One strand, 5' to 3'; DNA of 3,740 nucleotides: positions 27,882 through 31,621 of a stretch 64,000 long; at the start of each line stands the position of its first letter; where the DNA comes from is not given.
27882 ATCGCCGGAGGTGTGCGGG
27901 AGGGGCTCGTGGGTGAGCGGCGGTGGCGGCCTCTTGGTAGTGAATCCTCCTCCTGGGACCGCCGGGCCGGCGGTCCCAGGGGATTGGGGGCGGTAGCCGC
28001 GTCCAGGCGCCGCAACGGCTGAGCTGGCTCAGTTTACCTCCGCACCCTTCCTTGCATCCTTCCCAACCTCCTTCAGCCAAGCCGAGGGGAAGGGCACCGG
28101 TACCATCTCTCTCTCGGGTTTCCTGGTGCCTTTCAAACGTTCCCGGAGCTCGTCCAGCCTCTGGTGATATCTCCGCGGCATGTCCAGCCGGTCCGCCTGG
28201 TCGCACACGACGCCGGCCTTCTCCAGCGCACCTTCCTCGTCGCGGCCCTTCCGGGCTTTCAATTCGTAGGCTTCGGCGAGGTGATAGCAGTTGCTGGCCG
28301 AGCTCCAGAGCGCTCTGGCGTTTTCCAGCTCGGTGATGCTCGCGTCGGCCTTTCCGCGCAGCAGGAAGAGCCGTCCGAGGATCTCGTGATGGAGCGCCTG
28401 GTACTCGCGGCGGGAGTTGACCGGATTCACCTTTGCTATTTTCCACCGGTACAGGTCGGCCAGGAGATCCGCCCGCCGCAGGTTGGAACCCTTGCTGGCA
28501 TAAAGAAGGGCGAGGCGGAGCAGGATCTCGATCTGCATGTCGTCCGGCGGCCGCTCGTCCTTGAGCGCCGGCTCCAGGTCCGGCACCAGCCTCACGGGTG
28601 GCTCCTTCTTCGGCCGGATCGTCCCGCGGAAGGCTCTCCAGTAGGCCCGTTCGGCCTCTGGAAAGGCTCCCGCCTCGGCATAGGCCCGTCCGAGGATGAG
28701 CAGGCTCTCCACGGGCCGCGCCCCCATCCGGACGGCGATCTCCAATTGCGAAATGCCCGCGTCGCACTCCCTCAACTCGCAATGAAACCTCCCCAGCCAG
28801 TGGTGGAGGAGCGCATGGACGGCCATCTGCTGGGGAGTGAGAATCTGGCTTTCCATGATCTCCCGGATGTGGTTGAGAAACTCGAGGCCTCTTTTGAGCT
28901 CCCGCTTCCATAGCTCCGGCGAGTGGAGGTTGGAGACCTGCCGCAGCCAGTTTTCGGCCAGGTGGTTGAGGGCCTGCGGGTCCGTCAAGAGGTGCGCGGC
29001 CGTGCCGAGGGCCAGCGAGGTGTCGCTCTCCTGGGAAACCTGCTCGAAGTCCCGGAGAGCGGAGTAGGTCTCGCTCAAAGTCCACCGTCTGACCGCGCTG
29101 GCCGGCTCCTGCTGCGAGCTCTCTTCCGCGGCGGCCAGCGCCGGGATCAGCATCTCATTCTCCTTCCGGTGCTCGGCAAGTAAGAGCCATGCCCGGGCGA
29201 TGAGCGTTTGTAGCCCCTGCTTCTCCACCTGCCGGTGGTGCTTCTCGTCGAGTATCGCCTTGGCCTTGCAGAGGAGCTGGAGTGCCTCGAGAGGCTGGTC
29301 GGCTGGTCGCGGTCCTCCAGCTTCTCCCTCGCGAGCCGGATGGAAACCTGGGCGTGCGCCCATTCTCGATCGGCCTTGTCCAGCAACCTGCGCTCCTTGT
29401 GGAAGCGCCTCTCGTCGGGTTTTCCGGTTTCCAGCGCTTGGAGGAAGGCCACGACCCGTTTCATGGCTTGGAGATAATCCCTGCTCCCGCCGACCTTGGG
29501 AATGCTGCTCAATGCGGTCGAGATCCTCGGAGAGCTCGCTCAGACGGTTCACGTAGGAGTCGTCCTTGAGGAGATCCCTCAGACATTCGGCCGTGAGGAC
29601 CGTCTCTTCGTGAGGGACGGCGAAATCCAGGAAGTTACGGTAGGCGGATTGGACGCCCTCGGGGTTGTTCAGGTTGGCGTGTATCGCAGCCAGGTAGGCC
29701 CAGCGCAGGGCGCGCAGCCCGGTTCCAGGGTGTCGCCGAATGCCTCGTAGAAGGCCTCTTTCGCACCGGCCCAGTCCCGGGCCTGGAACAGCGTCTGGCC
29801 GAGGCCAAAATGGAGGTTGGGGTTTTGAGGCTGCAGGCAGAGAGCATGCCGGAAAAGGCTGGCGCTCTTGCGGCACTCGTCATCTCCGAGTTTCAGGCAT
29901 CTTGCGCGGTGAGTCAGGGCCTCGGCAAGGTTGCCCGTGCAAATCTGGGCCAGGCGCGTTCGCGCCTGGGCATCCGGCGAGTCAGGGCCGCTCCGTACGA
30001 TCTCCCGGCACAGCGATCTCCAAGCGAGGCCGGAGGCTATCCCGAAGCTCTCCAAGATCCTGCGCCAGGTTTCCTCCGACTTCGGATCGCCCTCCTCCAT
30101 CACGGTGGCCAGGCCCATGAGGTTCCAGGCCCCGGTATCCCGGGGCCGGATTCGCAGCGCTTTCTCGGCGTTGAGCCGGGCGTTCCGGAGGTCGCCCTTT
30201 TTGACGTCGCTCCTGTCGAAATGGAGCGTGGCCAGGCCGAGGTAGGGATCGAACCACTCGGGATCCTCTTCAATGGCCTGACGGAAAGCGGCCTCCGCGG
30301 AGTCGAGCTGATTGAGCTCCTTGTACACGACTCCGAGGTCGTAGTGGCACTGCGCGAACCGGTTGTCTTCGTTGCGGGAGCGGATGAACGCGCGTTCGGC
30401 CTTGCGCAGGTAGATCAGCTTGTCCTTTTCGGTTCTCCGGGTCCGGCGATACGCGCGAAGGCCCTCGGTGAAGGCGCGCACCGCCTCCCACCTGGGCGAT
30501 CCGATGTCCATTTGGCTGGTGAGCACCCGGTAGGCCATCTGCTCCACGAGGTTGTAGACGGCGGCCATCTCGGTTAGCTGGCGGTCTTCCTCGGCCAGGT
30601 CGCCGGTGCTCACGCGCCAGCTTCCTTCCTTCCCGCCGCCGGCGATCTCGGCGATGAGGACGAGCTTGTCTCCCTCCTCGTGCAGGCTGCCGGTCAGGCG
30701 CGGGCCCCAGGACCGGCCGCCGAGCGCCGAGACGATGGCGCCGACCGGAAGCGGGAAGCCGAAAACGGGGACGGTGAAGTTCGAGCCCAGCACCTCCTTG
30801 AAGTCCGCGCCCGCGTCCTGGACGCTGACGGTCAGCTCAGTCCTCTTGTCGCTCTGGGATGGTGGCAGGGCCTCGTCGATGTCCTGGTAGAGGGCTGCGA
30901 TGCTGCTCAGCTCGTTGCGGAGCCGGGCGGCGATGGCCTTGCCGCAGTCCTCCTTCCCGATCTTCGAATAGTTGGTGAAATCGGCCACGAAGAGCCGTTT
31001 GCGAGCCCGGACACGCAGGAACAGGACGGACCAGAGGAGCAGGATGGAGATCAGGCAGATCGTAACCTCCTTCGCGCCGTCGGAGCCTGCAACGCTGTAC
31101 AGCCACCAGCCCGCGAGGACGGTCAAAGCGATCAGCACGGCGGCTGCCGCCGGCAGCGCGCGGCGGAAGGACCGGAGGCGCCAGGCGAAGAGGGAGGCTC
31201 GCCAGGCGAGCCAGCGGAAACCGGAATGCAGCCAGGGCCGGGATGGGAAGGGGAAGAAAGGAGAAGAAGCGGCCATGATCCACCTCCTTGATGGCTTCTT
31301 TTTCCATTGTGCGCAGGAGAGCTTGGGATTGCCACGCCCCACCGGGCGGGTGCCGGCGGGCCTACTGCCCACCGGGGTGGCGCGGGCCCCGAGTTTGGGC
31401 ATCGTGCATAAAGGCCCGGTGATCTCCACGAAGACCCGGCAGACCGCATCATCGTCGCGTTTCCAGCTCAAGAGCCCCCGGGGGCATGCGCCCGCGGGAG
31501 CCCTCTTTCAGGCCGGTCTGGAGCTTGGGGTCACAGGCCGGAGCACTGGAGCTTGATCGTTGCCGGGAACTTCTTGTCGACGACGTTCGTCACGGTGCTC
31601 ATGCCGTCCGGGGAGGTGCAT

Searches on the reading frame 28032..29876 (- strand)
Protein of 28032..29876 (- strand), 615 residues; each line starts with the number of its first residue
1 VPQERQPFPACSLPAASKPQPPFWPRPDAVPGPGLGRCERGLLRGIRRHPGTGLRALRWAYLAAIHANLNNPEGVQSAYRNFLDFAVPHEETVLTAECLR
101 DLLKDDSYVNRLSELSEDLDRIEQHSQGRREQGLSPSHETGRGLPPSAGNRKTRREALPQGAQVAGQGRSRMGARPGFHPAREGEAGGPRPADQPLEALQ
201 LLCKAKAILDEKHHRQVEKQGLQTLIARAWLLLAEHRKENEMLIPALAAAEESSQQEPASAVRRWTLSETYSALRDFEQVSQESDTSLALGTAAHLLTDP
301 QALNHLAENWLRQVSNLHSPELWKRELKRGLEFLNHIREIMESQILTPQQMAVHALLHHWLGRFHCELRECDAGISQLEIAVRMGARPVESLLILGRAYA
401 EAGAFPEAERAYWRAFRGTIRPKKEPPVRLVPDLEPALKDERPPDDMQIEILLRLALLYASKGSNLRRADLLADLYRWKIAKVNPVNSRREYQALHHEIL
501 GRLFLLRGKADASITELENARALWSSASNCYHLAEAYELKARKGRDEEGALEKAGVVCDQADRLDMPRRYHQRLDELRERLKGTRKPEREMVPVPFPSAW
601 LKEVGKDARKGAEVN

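Call 58: search_protein_families(library=pfam, proteins=[window:28032-29876:-], max_evalue=0.01)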
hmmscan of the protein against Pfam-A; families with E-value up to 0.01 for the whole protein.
window:28032-29876:- (615 aa): 1 family
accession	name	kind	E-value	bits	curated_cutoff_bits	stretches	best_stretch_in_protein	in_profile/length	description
PF13432.12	TPR_16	-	0.00028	21.7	32.7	1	367-412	9-53/65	Tetratricopeptide repeat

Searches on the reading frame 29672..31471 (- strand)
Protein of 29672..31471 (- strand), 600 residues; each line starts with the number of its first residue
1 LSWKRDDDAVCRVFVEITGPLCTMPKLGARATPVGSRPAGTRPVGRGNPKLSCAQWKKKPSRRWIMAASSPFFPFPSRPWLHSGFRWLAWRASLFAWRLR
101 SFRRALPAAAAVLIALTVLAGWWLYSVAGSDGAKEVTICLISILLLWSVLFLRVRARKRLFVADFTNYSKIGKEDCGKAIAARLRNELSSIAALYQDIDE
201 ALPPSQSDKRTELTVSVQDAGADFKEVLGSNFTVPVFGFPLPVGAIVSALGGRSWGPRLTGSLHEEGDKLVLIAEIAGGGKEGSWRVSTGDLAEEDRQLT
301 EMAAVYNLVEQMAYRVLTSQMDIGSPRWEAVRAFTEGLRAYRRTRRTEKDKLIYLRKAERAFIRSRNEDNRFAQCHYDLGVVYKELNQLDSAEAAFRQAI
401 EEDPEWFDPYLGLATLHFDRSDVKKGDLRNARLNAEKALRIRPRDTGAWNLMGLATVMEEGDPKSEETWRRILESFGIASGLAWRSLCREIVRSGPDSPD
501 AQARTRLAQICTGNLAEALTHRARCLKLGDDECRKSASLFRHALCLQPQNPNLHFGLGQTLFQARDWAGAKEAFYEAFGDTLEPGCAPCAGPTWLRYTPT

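Call 58: search_protein_families(library=pfam, proteins=[window:29672-31471:-], max_evalue=0.01)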
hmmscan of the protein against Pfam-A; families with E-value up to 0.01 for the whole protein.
window:29672-31471:- (600 aa): 12 families
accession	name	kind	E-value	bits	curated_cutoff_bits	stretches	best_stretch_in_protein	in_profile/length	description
PF14559.12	TPR_19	-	1e-11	45.4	25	2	537-573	11-47/68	Tetratricopeptide repeat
PF07719.23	TPR_2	-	8.5e-11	41.6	27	1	373-405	1-33/34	Tetratricopeptide repeat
PF13414.12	TPR_11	-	1.2e-10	41.3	26.8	0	382-418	3-39/42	TPR repeat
PF00515.34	TPR_1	-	2.4e-10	40.2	27.8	1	373-405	1-33/34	Tetratricopeptide repeat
PF13431.12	TPR_17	-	1.2e-09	38.1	24.4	0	539-571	1-33/34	Tetratricopeptide repeat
PF13181.12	TPR_8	-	1.2e-08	34.9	25.7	1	373-405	1-33/34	Tetratricopeptide repeat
PF13432.12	TPR_16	-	1.1e-07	32.5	32.7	0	377-423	1-47/65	Tetratricopeptide repeat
PF23914.1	TPR_CcmH_CycH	-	8.1e-07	29.5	42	1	379-475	56-150/158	Cytochrome c-type biogenesis protein H TPR domain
PF13174.12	TPR_6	-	4.9e-05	24.2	26.3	0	377-405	4-32/33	Tetratricopeptide repeat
PF13424.12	TPR_12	-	9.2e-05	23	30.1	1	354-401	25-73/77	Tetratricopeptide repeat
PF13428.12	TPR_14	-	0.00015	22.6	23.5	1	375-416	3-44/44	Tetratricopeptide repeat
PF24575.1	TPR_Slam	-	0.00019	22.2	35.2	0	530-574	60-104/104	Surface lipoprotein assembly modifier, N-terminal TPR repeats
